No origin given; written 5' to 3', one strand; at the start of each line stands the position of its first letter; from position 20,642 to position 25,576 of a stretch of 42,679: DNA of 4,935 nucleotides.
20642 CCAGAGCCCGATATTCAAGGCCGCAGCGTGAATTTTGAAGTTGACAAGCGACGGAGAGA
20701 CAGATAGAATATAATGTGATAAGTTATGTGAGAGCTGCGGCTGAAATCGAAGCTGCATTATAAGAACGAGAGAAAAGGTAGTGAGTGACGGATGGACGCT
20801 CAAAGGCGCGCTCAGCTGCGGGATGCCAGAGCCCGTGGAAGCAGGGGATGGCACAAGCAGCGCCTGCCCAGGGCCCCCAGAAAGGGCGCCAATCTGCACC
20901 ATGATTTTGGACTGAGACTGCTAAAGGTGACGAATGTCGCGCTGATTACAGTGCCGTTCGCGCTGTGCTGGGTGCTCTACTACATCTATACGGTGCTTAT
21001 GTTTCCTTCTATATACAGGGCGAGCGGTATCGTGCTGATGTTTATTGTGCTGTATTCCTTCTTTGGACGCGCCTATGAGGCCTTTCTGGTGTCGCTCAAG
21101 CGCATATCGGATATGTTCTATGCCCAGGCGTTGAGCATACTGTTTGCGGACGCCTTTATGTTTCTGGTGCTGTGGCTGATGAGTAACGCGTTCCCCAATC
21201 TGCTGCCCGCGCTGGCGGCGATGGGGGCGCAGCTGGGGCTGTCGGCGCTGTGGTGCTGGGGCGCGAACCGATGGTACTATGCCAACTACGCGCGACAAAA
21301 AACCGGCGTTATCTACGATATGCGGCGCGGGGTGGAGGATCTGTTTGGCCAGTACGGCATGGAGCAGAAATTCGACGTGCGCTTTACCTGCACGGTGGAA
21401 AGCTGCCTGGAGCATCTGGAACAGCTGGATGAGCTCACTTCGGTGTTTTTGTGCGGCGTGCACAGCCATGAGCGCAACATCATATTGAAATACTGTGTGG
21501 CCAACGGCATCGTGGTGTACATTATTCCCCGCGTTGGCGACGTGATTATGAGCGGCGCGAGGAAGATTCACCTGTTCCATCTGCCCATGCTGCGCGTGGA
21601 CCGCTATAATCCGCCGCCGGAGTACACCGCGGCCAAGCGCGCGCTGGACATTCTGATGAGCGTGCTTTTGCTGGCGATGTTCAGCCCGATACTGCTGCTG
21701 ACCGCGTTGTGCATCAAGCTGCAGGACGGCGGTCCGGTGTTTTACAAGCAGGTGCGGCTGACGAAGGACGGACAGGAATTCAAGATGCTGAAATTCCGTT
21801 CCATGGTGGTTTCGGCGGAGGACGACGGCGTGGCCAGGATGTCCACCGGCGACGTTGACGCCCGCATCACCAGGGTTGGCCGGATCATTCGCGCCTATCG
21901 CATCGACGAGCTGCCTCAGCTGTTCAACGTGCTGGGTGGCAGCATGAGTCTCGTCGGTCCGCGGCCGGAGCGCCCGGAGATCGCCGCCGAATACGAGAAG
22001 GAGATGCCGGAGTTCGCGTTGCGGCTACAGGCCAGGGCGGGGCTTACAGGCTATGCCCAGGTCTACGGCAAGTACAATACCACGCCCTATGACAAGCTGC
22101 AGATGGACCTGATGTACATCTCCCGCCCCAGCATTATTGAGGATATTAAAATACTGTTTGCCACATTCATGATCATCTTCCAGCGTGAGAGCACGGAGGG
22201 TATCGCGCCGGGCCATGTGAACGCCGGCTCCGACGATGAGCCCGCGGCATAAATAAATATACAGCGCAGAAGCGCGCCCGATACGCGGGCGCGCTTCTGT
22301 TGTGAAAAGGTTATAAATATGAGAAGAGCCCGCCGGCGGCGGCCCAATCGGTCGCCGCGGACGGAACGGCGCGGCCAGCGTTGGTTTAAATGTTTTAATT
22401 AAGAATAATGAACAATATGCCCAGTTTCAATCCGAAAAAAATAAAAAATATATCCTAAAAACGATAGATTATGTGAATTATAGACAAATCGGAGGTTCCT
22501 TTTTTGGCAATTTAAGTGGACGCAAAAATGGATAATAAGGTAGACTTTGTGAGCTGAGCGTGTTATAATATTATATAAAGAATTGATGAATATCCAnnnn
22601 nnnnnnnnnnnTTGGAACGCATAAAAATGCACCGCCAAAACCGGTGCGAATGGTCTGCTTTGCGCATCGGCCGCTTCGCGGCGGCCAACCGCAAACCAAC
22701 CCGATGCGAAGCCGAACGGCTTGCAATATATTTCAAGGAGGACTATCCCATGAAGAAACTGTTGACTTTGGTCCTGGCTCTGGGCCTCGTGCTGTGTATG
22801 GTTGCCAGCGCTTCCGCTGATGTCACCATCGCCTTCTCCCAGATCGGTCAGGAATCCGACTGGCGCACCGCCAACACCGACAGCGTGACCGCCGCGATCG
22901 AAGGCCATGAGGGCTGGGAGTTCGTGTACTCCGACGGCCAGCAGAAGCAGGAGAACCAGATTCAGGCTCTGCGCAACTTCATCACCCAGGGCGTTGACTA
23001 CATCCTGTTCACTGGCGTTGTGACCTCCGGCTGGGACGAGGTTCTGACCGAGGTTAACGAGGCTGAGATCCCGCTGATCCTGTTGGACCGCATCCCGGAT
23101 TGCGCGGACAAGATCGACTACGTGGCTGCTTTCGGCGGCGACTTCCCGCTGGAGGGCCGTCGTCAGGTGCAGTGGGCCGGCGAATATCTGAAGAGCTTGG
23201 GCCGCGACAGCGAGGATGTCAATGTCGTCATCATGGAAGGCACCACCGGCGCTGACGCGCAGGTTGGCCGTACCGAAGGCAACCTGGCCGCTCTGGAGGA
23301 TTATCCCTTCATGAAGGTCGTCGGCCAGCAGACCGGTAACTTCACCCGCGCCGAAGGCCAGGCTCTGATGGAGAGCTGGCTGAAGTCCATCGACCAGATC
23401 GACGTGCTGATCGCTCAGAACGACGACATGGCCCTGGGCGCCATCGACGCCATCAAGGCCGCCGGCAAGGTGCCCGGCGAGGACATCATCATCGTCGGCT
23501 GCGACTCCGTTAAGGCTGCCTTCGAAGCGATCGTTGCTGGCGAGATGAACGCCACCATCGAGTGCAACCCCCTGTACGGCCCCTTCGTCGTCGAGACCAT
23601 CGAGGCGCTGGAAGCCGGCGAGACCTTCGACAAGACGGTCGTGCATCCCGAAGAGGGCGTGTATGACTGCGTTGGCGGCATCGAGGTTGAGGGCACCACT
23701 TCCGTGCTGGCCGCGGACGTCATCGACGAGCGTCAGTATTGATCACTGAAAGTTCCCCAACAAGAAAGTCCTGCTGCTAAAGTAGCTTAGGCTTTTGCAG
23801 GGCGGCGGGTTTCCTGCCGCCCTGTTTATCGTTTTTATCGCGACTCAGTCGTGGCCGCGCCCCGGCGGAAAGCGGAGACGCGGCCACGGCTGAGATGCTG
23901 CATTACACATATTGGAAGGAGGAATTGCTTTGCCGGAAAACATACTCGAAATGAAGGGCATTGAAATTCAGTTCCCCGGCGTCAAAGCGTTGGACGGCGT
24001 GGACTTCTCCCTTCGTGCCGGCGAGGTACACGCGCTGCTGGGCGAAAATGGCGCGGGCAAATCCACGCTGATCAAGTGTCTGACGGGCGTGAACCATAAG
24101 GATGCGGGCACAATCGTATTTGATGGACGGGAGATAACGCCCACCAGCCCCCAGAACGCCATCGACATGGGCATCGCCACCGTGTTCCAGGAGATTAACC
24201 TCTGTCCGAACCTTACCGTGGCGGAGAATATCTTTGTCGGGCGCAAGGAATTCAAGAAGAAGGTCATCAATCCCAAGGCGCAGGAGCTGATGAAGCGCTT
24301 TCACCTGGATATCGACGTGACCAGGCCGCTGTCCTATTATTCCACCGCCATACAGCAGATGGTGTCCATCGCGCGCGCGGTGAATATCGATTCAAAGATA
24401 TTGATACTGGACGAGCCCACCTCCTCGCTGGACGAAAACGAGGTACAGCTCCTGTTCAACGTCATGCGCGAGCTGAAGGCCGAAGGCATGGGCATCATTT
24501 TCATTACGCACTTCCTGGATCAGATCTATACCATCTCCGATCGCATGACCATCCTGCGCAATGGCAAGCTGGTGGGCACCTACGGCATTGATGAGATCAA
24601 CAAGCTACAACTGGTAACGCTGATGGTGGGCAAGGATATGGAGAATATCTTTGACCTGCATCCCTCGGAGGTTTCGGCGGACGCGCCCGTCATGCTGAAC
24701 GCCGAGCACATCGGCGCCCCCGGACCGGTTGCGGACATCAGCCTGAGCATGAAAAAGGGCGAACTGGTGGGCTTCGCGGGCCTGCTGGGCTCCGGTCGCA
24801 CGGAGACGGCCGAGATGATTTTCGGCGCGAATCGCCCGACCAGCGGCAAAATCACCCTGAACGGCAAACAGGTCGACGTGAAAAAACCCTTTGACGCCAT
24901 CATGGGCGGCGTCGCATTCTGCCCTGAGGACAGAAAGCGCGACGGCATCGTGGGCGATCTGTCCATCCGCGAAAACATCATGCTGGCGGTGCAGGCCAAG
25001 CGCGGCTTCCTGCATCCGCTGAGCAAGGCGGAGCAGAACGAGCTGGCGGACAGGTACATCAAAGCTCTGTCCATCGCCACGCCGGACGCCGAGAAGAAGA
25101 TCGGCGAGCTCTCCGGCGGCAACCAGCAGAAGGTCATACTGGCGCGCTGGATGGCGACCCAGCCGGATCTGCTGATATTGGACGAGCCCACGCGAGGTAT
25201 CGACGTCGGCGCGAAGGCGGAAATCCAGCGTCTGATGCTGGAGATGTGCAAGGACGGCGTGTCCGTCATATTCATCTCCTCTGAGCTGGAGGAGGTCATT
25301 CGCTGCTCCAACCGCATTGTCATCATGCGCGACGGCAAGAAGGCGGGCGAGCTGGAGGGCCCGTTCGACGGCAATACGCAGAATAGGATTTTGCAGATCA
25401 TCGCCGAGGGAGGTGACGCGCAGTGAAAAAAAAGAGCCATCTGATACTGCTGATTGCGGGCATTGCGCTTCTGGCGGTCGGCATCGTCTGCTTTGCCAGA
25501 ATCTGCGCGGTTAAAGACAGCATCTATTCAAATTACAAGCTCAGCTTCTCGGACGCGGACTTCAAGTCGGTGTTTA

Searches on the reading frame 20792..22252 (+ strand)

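Call 5: search_protein_families(library=pfam, proteins=[window:20792-22252:+], max_evalue=0.01)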
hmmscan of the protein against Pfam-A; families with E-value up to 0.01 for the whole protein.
window:20792-22252:+ (486 aa): 1 family
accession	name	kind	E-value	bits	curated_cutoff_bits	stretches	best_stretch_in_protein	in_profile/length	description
PF02397.22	Bac_transf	-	7.9e-62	208.4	27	1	282-463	1-178/179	Bacterial sugar transferase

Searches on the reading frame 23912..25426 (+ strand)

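Call 8: search_protein_families(library=pfam, proteins=[window:23912-25426:+], max_evalue=0.001)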
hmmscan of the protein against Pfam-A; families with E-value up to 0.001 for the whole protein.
window:23912-25426:+ (504 aa): 6 families
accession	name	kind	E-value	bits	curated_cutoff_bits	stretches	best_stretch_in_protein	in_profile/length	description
PF00005.33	ABC_tran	-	2.6e-57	193.7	25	2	27-171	1-137/137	ABC transporter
PF13304.12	AAA_21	-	1.2e-11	45.7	27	0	39-116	1-89/304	AAA domain, putative AbiEii toxin, Type IV TA system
PF13166.12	AAA_13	-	9.3e-06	25.1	36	0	155-213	520-582/713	AAA domain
PF09818.15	ABC_ATPase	-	4.5e-05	23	23.2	0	17-80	62-119/283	P-loop domain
PF02463.25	SMC_N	-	0.00012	22.1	40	0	24-57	10-44/220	RecF/RecN/SMC N terminal domain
PF13558.12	SbcC_Walker_B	-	0.00064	20.4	27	0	145-186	48-89/90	SbcC/RAD50-like, Walker B motif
